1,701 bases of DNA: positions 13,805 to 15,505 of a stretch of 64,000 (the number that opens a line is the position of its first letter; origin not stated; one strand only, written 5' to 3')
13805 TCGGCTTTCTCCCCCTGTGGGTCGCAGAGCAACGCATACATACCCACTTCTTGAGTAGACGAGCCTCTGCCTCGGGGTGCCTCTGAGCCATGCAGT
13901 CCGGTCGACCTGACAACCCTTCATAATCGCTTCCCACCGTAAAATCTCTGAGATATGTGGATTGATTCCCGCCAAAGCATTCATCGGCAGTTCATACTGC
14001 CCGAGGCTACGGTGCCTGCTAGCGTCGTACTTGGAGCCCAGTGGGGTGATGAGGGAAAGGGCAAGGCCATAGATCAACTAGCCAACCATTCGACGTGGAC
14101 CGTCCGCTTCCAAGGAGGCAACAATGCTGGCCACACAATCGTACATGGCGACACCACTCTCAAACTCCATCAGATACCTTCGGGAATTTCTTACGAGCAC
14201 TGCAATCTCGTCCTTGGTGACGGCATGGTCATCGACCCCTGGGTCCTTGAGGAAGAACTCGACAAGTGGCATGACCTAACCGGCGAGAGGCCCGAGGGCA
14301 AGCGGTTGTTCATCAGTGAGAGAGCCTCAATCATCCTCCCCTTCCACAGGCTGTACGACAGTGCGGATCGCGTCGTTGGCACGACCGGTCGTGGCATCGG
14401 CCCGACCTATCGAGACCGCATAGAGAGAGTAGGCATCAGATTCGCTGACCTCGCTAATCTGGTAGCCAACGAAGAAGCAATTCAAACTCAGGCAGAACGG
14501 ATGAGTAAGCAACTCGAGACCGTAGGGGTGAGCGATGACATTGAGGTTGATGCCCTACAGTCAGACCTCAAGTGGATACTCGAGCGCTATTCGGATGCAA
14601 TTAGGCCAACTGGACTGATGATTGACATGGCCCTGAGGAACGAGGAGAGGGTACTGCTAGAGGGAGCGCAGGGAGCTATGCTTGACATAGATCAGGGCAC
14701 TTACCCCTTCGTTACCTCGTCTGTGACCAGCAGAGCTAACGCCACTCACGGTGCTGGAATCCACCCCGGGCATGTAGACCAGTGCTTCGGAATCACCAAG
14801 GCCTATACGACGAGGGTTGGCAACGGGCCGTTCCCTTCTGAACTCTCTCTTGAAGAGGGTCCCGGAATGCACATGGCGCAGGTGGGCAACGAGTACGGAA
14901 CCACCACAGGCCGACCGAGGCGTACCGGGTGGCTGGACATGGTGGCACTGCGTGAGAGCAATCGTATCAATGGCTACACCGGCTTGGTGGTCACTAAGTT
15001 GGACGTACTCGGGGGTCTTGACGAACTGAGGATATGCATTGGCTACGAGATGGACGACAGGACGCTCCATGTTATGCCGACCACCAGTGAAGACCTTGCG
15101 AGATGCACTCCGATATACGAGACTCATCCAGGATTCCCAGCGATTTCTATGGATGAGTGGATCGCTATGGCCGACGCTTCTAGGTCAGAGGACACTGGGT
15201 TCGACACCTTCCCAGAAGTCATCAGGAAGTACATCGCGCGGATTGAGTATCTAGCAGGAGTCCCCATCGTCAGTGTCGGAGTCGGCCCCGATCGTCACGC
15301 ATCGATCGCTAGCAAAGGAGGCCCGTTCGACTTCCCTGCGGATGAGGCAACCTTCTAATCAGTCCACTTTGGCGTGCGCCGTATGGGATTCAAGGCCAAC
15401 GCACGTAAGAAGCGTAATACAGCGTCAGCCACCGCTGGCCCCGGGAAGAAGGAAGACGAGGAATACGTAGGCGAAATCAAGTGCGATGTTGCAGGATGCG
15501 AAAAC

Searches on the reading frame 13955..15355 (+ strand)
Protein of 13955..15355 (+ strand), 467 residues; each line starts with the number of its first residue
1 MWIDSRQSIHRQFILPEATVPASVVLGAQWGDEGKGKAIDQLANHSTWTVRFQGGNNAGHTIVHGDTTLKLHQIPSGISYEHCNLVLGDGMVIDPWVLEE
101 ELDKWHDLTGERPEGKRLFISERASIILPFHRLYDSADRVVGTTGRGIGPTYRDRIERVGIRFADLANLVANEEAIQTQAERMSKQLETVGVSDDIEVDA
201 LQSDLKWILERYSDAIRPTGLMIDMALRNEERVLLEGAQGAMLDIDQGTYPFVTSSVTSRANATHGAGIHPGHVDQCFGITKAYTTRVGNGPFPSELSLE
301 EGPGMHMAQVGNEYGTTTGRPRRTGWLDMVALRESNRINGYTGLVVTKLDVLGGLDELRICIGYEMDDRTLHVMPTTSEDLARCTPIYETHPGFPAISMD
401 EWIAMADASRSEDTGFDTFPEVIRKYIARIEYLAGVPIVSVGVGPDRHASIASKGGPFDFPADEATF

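Call 82: search_protein_families(library=pfam, proteins=[window:13955-15355:+], max_evalue=0.00001)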
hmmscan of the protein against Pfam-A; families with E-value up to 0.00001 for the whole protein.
window:13955-15355:+ (467 aa): 1 family
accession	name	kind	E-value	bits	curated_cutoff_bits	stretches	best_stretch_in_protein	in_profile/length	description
PF00709.27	Adenylsucc_synt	-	1.3e-142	475.9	27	1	24-450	1-415/416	Adenylosuccinate synthetase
